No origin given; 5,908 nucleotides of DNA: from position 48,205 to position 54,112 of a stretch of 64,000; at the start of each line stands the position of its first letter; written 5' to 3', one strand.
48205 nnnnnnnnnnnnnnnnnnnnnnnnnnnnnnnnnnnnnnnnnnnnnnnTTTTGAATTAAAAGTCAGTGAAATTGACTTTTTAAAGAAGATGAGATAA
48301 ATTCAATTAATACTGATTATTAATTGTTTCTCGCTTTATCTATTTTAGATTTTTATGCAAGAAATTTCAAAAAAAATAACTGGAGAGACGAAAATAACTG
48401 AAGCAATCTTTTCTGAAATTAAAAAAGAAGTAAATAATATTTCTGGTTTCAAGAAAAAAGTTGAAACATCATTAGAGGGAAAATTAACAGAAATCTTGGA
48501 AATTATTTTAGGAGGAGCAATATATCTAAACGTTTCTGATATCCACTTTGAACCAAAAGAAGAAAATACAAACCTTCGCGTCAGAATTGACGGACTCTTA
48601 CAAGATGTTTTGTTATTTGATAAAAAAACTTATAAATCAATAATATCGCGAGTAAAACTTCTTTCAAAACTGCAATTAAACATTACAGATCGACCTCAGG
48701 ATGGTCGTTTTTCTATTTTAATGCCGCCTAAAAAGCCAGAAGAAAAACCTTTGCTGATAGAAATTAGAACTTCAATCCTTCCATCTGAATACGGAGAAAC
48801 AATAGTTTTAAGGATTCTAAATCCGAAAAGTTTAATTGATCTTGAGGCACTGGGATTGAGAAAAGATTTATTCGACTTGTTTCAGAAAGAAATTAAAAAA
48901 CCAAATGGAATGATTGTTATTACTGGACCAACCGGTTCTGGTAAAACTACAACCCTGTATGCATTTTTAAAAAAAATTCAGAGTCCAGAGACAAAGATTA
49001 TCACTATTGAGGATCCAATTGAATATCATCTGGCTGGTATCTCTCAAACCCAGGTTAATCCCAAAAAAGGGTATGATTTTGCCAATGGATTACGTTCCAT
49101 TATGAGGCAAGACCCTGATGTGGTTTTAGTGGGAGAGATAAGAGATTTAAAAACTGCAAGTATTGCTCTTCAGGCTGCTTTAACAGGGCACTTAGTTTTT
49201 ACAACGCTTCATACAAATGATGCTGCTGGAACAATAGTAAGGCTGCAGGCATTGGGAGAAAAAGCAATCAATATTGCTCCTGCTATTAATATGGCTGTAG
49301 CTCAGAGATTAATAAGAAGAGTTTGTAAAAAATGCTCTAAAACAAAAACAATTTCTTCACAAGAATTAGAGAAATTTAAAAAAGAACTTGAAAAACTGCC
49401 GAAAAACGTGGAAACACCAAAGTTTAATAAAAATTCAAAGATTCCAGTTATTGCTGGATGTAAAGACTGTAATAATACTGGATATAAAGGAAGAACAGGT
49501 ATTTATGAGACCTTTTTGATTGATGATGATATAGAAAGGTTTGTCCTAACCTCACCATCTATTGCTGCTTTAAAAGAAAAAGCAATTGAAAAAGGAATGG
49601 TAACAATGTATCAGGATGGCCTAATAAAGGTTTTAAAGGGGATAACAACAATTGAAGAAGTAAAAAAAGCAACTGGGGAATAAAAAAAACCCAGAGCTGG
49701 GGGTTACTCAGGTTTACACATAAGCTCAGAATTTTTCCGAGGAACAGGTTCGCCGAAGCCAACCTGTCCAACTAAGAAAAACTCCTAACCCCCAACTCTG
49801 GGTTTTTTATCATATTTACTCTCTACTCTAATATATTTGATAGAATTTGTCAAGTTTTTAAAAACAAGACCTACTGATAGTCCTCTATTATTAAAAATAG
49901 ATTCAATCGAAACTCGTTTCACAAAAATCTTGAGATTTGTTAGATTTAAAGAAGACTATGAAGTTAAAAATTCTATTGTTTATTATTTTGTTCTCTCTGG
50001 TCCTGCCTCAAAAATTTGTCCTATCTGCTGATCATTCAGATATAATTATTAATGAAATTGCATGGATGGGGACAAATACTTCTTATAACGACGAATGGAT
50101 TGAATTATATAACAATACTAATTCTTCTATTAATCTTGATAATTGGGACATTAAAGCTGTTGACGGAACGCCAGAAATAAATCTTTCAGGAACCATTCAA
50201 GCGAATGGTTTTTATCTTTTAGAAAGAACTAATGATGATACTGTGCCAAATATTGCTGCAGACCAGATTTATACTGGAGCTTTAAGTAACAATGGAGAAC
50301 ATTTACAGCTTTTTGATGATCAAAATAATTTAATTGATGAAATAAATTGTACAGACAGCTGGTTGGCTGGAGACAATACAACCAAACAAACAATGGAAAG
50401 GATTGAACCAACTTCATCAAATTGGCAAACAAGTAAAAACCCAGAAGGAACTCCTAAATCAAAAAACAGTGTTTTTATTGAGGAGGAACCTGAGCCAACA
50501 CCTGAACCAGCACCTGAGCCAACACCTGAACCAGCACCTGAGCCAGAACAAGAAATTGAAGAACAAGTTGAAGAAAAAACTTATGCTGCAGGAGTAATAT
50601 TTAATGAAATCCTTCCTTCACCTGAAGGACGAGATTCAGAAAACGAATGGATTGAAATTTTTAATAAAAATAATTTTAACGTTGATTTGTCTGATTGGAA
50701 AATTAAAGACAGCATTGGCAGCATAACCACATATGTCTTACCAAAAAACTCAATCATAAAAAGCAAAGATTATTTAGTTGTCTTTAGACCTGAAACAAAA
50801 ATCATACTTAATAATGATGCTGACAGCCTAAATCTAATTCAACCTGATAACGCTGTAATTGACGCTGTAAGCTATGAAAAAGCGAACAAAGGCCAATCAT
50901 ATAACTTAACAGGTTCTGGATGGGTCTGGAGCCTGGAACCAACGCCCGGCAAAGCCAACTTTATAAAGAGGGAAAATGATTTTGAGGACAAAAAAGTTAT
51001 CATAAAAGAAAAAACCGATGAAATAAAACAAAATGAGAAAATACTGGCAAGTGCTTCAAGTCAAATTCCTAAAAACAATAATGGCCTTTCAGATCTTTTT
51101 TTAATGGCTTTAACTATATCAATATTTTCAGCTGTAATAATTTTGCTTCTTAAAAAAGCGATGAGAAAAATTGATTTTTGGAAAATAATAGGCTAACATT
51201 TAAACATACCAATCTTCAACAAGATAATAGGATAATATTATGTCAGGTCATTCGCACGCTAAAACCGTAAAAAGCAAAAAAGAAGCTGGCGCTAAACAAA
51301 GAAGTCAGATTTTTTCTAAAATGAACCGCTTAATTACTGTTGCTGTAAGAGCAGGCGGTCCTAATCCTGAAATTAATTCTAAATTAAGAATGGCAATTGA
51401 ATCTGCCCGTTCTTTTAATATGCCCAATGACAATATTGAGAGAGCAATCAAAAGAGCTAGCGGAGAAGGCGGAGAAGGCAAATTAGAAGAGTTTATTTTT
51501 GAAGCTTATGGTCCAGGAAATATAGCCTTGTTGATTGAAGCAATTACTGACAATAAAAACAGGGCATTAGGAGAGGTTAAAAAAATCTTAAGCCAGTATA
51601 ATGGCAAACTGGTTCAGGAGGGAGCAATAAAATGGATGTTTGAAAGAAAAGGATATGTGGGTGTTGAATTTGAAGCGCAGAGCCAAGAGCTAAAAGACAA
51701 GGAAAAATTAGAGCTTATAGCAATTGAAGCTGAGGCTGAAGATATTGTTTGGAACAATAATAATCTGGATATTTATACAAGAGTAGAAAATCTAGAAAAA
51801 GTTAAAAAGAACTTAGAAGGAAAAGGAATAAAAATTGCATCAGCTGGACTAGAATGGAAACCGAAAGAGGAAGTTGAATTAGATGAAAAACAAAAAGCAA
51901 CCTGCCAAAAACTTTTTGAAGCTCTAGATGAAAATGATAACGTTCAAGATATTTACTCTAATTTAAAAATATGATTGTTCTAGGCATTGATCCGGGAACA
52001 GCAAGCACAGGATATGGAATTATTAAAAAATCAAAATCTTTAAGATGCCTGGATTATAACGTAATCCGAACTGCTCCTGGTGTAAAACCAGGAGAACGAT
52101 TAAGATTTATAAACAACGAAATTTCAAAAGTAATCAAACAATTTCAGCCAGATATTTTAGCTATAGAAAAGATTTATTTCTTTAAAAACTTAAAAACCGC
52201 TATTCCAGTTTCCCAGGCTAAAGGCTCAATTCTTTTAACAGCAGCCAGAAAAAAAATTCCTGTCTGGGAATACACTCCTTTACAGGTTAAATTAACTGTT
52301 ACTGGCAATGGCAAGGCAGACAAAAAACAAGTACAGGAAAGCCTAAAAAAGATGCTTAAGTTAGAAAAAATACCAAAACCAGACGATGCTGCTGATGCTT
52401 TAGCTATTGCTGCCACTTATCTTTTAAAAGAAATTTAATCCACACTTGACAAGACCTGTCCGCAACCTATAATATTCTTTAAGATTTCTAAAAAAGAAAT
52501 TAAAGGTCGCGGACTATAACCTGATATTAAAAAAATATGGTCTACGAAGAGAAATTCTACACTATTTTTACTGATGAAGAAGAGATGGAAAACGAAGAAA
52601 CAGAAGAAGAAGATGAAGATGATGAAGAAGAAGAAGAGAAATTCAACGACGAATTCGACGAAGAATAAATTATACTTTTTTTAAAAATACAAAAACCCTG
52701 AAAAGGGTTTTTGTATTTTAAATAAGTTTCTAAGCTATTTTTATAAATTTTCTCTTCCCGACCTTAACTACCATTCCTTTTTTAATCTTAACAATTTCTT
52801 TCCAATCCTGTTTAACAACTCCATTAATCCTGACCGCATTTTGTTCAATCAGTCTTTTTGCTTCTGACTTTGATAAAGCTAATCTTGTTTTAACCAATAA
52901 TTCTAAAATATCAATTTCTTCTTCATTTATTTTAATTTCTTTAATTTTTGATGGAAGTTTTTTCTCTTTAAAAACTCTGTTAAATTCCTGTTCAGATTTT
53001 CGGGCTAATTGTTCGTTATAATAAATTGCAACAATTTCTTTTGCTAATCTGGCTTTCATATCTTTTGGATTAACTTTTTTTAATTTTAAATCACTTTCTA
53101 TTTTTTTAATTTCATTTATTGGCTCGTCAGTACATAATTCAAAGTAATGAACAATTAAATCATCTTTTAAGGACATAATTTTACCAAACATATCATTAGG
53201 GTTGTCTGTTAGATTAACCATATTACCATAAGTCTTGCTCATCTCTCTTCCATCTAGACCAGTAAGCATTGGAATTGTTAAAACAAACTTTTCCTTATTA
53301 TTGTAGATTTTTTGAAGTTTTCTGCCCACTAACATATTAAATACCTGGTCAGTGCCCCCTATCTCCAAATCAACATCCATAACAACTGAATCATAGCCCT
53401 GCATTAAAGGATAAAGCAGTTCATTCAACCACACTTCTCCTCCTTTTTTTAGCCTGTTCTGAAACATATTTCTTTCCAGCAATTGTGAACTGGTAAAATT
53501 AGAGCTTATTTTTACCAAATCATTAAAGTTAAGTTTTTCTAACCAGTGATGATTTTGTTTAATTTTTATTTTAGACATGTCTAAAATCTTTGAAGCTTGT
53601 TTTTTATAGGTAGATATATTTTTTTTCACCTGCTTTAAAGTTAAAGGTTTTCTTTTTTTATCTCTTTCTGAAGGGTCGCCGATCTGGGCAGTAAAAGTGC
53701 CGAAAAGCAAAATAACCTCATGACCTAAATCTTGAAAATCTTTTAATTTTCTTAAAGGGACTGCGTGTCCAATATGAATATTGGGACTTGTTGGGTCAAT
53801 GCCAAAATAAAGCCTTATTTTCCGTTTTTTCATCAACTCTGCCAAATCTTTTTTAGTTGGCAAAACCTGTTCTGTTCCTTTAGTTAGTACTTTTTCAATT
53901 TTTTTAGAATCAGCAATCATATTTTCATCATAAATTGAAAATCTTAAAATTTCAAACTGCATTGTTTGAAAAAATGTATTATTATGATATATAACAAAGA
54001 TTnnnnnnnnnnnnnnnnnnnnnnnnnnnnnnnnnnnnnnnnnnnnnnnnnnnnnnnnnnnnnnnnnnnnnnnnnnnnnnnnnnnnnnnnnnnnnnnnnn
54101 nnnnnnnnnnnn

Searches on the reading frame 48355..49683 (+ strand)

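Call 66: search_protein_families(library=pfam, proteins=[window:48355-49683:+], max_evalue=0.00001)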
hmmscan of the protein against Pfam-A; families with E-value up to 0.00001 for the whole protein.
window:48355-49683:+ (442 aa): 1 family
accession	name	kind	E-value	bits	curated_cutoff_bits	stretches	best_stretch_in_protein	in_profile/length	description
PF00437.27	T2SSE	-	1.3e-112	376.6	24.9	1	43-437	7-369/370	Type II/IV secretion system protein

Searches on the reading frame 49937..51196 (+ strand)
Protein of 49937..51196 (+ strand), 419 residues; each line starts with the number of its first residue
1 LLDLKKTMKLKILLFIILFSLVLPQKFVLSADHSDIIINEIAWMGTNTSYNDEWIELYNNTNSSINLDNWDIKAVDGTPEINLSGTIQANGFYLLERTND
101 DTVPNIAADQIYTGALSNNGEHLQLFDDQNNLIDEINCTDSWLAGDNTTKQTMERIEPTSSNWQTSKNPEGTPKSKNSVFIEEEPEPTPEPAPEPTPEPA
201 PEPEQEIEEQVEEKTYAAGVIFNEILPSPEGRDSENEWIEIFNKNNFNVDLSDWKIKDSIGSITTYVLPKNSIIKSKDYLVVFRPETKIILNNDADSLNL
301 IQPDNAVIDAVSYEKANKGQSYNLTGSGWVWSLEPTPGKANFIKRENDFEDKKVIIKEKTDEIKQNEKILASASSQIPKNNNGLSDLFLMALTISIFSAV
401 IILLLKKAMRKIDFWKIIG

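Call 66: search_protein_families(library=pfam, proteins=[window:49937-51196:+], max_evalue=0.00001)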
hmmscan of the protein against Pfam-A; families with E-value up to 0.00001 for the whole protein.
window:49937-51196:+ (419 aa): 1 family
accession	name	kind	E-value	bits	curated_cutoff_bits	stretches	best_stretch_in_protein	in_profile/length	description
PF00932.25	LTD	-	1.9e-32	112.3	34.3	2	217-314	5-108/109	Lamin Tail Domain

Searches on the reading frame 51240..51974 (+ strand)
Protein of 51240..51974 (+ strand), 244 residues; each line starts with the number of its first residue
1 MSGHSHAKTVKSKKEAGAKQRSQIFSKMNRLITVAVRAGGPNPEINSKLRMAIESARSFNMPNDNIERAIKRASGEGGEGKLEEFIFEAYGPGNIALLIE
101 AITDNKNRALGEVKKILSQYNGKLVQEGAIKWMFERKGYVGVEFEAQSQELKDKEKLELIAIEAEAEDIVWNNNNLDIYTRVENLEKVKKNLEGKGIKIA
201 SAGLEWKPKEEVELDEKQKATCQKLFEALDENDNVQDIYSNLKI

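Call 66: search_protein_families(library=pfam, proteins=[window:51240-51974:+], max_evalue=0.00001)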
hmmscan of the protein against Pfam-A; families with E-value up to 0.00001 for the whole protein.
window:51240-51974:+ (244 aa): 2 families
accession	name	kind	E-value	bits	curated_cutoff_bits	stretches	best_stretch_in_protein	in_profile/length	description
PF01709.26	Transcrip_reg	-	8.2e-48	162.6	27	1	82-242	1-160/160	TACO1/YebC second and third domain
PF20772.2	TACO1_YebC_N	-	3e-26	92.1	36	1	6-76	2-73/73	TACO1/YebC protein N-terminal domain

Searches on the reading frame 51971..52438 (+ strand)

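Call 67: search_protein_families(library=pfam, proteins=[window:51971-52438:+], max_evalue=0.00001)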
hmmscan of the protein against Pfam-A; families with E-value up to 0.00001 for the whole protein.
window:51971-52438:+ (155 aa): 1 family
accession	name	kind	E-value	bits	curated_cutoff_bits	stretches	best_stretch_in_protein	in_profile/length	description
PF02075.23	RuvC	-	7.1e-50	169.2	22.2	1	3-149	1-147/148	Crossover junction endodeoxyribonuclease RuvC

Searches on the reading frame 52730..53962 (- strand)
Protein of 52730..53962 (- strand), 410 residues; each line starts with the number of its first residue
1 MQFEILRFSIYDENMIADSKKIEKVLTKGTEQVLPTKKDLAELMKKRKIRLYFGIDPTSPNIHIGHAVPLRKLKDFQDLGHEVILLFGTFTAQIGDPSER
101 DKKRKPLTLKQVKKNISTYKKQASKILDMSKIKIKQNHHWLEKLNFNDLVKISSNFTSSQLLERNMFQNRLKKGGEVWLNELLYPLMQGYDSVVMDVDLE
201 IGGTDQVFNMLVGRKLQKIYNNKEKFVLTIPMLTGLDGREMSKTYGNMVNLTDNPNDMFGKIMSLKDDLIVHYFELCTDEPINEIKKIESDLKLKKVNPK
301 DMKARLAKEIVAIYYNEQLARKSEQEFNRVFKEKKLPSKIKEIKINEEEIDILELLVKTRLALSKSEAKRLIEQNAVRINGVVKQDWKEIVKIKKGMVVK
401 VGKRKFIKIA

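Call 67: search_protein_families(library=pfam, proteins=[window:52730-53962:-], max_evalue=0.00001)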
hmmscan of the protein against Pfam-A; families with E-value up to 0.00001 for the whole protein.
window:52730-53962:- (410 aa): 3 families
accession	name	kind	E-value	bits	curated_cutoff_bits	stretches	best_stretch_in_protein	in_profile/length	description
PF00579.31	tRNA-synt_1b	-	4.6e-68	230.1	21.1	1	45-332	2-292/292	tRNA synthetases class I (W and Y)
PF22421.1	SYY_C-terminal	-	4.8e-09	36.4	27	1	338-407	7-81/83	Tyrosine--tRNA ligase SYY-like C-terminal domain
PF01479.30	S4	-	1.8e-06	28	22.8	1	355-392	6-43/48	S4 domain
